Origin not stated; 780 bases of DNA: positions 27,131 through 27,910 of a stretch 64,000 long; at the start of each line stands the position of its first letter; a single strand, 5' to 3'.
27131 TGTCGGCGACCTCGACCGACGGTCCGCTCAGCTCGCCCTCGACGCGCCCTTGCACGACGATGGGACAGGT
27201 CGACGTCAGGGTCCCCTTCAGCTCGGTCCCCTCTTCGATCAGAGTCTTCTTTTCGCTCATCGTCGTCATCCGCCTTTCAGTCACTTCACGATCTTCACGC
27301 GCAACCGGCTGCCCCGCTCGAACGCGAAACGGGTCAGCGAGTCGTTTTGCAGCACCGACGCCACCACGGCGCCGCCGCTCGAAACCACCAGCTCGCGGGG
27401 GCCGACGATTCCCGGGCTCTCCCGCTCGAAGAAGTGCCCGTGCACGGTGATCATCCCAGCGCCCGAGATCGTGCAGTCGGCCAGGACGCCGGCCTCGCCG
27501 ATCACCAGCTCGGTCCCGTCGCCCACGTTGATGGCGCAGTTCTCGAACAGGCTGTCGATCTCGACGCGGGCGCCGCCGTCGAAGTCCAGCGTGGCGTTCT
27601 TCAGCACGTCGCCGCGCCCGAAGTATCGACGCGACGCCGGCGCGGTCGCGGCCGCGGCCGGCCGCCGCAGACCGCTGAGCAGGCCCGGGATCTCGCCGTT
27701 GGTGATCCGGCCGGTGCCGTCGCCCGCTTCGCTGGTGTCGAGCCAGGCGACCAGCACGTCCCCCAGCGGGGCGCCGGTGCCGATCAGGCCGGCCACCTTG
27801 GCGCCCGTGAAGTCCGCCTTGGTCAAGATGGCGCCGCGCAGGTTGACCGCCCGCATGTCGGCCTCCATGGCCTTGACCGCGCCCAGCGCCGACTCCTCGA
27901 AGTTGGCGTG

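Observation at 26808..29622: Candidate novel cytoskeletal-nucleoid module: HhH protein + 32-repeat pentapeptide protein + bactofilin in one coupled operon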

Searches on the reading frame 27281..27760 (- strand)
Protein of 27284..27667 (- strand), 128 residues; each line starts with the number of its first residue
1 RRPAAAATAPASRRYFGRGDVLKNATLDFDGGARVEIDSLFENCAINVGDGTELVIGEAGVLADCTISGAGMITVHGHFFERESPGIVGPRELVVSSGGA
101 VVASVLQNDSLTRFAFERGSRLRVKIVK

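Call 7: search_protein_families(library=pfam, proteins=[window:27284-27667:-], max_evalue=10)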
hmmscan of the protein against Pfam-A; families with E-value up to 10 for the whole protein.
seq(128 aa): 0 families

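Call 13: find_homologous_proteins(query=window:27284-27667:-, max_evalue=0.001)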
Query seq(128 aa) (128 aa): 77 proteins with E <= 0.001 among 172 candidates.
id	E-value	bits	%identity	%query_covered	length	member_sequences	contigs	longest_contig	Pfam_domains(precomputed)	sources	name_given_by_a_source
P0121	8.5e-59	215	79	98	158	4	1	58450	-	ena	-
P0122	1.8e-58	214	82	95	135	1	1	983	-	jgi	jgi:hypothetical protein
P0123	2.5e-58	213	77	99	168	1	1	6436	-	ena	-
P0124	1.4e-56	208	78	98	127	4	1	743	-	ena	-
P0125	3.2e-56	206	79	93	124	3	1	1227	-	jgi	-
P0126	1.7e-54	201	76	98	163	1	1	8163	-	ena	-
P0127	6.5e-54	199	80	91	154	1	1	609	-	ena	-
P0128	2.1e-53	197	76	89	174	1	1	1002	PF13412.13,PF13404.13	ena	-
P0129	3.8e-52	193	74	98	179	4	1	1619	-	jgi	-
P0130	8.1e-52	192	77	92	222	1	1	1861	PF00805.29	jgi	jgi:hypothetical protein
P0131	1.8e-51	191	73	99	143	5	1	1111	-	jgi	jgi:hypothetical protein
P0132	2.6e-51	191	74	98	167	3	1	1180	-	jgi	jgi:hypothetical protein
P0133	1.9e-50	188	77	90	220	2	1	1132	PF00805.29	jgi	jgi:hypothetical protein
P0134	5.6e-50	186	71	98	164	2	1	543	-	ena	-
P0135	9.4e-50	186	68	91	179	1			-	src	-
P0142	1.2e-48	182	68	93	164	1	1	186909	-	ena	-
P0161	5.0e-43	164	65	91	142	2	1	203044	-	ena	-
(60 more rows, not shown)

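Call 15: find_encoding_contigs(protein=P0161, flank=6000, max_places=3)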
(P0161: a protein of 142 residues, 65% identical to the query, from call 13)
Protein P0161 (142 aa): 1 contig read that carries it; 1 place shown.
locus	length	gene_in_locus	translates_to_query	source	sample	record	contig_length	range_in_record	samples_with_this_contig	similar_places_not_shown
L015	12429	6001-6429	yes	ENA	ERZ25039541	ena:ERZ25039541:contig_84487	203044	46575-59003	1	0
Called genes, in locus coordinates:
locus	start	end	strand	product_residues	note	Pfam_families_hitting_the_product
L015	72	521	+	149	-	PF14907:NTP_transf_5 (weak)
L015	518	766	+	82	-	-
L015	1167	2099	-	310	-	PF00070:Pyr_redox (faint), PF00890:FAD_binding_2 (weak), PF01134:GIDA, PF01266:DAO (weak), PF07992:Pyr_redox_2 (weak), PF13450:NAD_binding_8 (weak)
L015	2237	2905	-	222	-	-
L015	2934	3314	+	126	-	-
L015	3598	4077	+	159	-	PF08308:PEGA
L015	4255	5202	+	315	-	-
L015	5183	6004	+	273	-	-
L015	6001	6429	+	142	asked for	-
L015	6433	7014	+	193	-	PF04519:Bactofilin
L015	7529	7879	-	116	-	-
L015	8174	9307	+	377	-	-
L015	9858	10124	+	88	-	-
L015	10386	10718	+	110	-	-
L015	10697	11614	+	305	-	PF25954:Beta-barrel_RND_2 (weak), PF25990:Beta-barrel_YknX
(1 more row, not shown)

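Call 16: find_encoding_contigs(protein=P0142, flank=6000, max_places=3)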
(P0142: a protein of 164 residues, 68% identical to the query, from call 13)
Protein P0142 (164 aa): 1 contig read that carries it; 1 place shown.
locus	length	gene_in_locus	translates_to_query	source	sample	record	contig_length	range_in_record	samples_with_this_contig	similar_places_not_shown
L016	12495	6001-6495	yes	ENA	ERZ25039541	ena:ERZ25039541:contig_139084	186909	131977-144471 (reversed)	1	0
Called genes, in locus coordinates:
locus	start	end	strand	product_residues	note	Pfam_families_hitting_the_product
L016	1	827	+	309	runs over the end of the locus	-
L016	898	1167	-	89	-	-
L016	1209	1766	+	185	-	PF02075:RuvC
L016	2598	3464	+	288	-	PF00004:AAA, PF05496:RuvB_N, PF07728:AAA_5, PF05491:WHD_RuvB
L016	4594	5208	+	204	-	-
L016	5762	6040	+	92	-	-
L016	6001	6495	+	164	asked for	-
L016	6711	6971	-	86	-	-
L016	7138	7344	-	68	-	-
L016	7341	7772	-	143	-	-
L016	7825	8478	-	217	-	-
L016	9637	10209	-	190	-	PF03840:SecG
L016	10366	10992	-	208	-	PF00121:TIM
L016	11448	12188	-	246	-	-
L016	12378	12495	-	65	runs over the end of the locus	-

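Call 25: search_solved_structures(query=A3, max_evalue=10)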
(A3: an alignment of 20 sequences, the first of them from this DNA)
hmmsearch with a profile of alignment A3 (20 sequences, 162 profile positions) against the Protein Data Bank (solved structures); distinct sequences matched with E-value up to 10: 1.
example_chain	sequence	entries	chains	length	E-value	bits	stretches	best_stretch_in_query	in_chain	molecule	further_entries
7zw9_A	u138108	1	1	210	3.3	10.4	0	50-112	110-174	Bacterial transferase hexapeptide family protein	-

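Call 36: search_protein_representatives(alignment_id=A5)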
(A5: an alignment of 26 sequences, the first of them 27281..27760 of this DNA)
Query: 26 sequences, 168 profile positions. Proteins with E-value up to 0.001 (for the whole library): 180; up to 1e-10: 145; up to 1e-30: 88. The best 150 are listed.
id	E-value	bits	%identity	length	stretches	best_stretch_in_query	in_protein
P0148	6.5e-69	247.0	-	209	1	2-162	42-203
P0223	1.9e-68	245.5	-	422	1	2-165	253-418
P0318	2.7e-67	241.7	-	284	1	2-165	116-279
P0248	2.8e-66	238.4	-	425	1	2-161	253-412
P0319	2.7e-63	228.7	-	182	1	3-165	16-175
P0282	1.8e-62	226.0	-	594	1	3-162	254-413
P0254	7.9e-62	223.9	-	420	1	2-165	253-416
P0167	1.9e-61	222.7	-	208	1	3-158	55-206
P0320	6.8e-60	217.6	-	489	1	2-164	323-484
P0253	1.4e-59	216.6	-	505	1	2-162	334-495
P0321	2.3e-58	212.7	-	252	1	2-165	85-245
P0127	2.6e-58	212.5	-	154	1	38-161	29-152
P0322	5.9e-58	211.3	-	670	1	3-158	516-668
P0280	8.9e-58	210.8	-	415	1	3-161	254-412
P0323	4.2e-56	205.3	-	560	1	3-160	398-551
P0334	2.4e-51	189.9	-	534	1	13-161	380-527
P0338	3.1e-50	186.2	-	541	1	5-160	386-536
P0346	5.6e-47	175.6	-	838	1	2-162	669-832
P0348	9.3e-46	171.6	-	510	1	2-155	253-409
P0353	4.1e-45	169.5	-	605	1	2-158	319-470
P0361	5.5e-43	162.6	-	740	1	3-159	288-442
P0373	4.1e-40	153.3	-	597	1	2-158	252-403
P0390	1.2e-31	125.7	-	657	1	79-164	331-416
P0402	4.4e-27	110.9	-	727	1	23-163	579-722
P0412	6.7e-23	97.3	-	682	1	13-159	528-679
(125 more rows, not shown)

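Call 37: search_protein_families(library=pfam, proteins=[P0353, P0361, P0373, P0348, P0390, P0346, P0322, P0402, P0412], max_evalue=0.001)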
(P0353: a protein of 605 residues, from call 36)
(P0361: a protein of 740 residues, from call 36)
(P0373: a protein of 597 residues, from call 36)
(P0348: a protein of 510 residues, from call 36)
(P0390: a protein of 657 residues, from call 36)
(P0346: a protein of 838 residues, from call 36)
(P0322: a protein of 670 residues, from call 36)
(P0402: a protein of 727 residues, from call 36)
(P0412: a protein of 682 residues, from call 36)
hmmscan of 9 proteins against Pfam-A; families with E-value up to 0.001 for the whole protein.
P0353 (605 aa): 4 families
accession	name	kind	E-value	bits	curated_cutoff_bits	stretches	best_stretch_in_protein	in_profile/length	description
PF00805.28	Pentapeptide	-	2.9e-54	180.5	20.2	7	265-302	3-40/40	Pentapeptide repeats (8 copies)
PF13576.12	Pentapeptide_3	-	1.1e-20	74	27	0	141-183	2-47/48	Pentapeptide repeats (9 copies)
PF13599.13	Pentapeptide_4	-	2.8e-19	69.4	38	2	189-257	2-70/78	Pentapeptide repeat region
PF04519.19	Bactofilin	-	6.5e-09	36.4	27.9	1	491-577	1-89/98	Polymer-forming cytoskeletal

P0361 (740 aa): 5 families
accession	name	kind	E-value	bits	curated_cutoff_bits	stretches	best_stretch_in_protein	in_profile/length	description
PF00805.28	Pentapeptide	-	6.5e-56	185.8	20.2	5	76-114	1-39/40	Pentapeptide repeats (8 copies)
PF13599.13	Pentapeptide_4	-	5e-21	75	38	3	157-231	2-76/78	Pentapeptide repeat region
PF13576.12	Pentapeptide_3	-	6.6e-21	74.7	27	1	79-121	2-47/48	Pentapeptide repeats (9 copies)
PF04519.19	Bactofilin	-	2.1e-11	44.3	27.9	1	481-565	1-87/98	Polymer-forming cytoskeletal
PF25296.1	Decapeptide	-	1e-07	32.1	45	0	133-183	12-62/74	Decapeptide repeat region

P0373 (597 aa): 4 families
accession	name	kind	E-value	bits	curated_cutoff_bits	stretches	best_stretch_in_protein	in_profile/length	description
PF00805.28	Pentapeptide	-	1.4e-55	184.8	20.2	7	142-180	1-39/40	Pentapeptide repeats (8 copies)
PF13576.12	Pentapeptide_3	-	3e-20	72.6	27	0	82-118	10-48/48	Pentapeptide repeats (9 copies)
PF13599.13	Pentapeptide_4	-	1.5e-16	60.7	38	1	80-151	9-75/78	Pentapeptide repeat region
PF04519.19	Bactofilin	-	2.7e-13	50.4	27.9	1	424-510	1-89/98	Polymer-forming cytoskeletal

P0348 (510 aa): 4 families
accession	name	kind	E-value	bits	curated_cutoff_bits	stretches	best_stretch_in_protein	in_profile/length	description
PF00805.28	Pentapeptide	-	3e-59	196.5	20.2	6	57-96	1-40/40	Pentapeptide repeats (8 copies)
PF13599.13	Pentapeptide_4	-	5.1e-26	91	38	3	171-244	5-78/78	Pentapeptide repeat region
PF13576.12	Pentapeptide_3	-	2e-23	82.7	27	1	210-251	2-46/48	Pentapeptide repeats (9 copies)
PF25296.1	Decapeptide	-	3e-07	30.7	45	0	113-158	16-61/74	Decapeptide repeat region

P0390 (657 aa): 1 family
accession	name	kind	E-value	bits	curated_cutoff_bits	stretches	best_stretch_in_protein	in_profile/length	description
PF00805.28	Pentapeptide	-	0.00022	21.2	20.2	1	212-241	11-40/40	Pentapeptide repeats (8 copies)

P0346 (838 aa): 5 families
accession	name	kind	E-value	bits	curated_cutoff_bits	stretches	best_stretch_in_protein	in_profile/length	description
PF00805.28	Pentapeptide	-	1.2e-48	162.6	20.2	6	493-530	1-38/40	Pentapeptide repeats (8 copies)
PF13599.13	Pentapeptide_4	-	5.5e-27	94.1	38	4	454-525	7-78/78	Pentapeptide repeat region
PF13576.12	Pentapeptide_3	-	2.4e-20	72.9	27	2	475-518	1-47/48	Pentapeptide repeats (9 copies)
PF14520.12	HHH_5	-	2.7e-07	31.4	27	1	248-302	3-57/57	Helix-hairpin-helix domain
PF25296.1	Decapeptide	-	0.00011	22.5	45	0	468-520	15-67/74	Decapeptide repeat region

P0322 (670 aa): 3 families
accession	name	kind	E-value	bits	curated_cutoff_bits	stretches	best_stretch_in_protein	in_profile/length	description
PF00805.28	Pentapeptide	-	2.4e-79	260.7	20.2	11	300-338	2-40/40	Pentapeptide repeats (8 copies)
PF13599.13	Pentapeptide_4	-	6.7e-22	77.8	38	3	282-351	9-78/78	Pentapeptide repeat region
PF13576.12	Pentapeptide_3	-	7.3e-19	68.2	27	1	332-365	7-43/48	Pentapeptide repeats (9 copies)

P0402 (727 aa): 3 families
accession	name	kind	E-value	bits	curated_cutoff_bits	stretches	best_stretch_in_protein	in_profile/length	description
PF00805.28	Pentapeptide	-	1.5e-53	178.3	20.2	6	361-396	5-40/40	Pentapeptide repeats (8 copies)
PF13576.12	Pentapeptide_3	-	5.3e-24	84.6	27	3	495-537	2-47/48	Pentapeptide repeats (9 copies)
PF13599.13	Pentapeptide_4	-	6.6e-20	71.4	38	4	428-504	2-78/78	Pentapeptide repeat region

P0412 (682 aa): 3 families
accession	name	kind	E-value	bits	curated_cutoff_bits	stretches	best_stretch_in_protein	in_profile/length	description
PF00805.28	Pentapeptide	-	4.9e-44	147.9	20.2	5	347-386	1-40/40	Pentapeptide repeats (8 copies)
PF13576.12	Pentapeptide_3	-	3.5e-21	75.6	27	1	426-468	3-48/48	Pentapeptide repeats (9 copies)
PF13599.13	Pentapeptide_4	-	2.8e-15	56.6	38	2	320-388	9-77/78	Pentapeptide repeat region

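Call 64: list_cluster_members(proteins=[P0346, P0353, P0361, P0373, P0322, P0402, P0412, P0315, P0334, P0338])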
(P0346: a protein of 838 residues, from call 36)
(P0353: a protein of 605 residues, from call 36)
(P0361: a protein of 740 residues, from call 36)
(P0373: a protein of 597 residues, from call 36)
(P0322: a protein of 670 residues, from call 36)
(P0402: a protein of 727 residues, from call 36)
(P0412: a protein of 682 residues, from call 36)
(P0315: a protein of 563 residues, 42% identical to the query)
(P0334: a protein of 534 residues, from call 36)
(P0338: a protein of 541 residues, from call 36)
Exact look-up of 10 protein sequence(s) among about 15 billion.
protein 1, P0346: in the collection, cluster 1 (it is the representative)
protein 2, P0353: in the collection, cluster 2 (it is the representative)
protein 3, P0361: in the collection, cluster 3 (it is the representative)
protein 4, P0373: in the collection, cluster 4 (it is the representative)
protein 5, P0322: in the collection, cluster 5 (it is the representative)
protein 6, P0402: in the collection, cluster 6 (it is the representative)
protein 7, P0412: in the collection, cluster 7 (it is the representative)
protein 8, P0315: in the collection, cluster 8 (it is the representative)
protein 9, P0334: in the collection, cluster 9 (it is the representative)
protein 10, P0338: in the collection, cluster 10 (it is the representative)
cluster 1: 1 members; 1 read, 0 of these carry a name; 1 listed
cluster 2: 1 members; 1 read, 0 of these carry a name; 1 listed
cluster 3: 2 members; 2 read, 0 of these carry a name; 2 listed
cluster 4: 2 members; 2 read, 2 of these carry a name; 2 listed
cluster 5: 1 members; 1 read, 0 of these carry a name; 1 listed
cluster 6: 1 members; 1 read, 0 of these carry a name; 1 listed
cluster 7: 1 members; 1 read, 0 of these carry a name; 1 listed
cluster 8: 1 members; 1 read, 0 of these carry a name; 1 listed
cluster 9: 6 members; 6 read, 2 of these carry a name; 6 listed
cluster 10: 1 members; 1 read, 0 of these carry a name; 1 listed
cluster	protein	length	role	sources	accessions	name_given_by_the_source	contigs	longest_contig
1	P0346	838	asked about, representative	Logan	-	-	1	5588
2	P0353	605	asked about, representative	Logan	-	-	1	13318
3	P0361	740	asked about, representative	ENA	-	-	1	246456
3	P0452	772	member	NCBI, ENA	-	-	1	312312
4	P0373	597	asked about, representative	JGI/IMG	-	uncharacterized protein YjbI with pentapeptide repeats/cytoskeletal protein CcmA ...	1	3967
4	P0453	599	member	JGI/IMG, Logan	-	uncharacterized protein YjbI with pentapeptide repeats/cytoskeletal protein CcmA ...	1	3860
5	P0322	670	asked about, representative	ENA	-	-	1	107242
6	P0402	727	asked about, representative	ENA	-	-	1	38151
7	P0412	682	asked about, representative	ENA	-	-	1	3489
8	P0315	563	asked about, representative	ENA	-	-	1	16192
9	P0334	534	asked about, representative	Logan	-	-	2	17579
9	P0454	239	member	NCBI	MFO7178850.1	MAG: pentapeptide repeat-containing protein, partial [Pseudomonadota bacterium]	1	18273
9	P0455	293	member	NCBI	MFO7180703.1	MAG: pentapeptide repeat-containing protein, partial [Pseudomonadota bacterium]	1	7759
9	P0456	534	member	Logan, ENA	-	-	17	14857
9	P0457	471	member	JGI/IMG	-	-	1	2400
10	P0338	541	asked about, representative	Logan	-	-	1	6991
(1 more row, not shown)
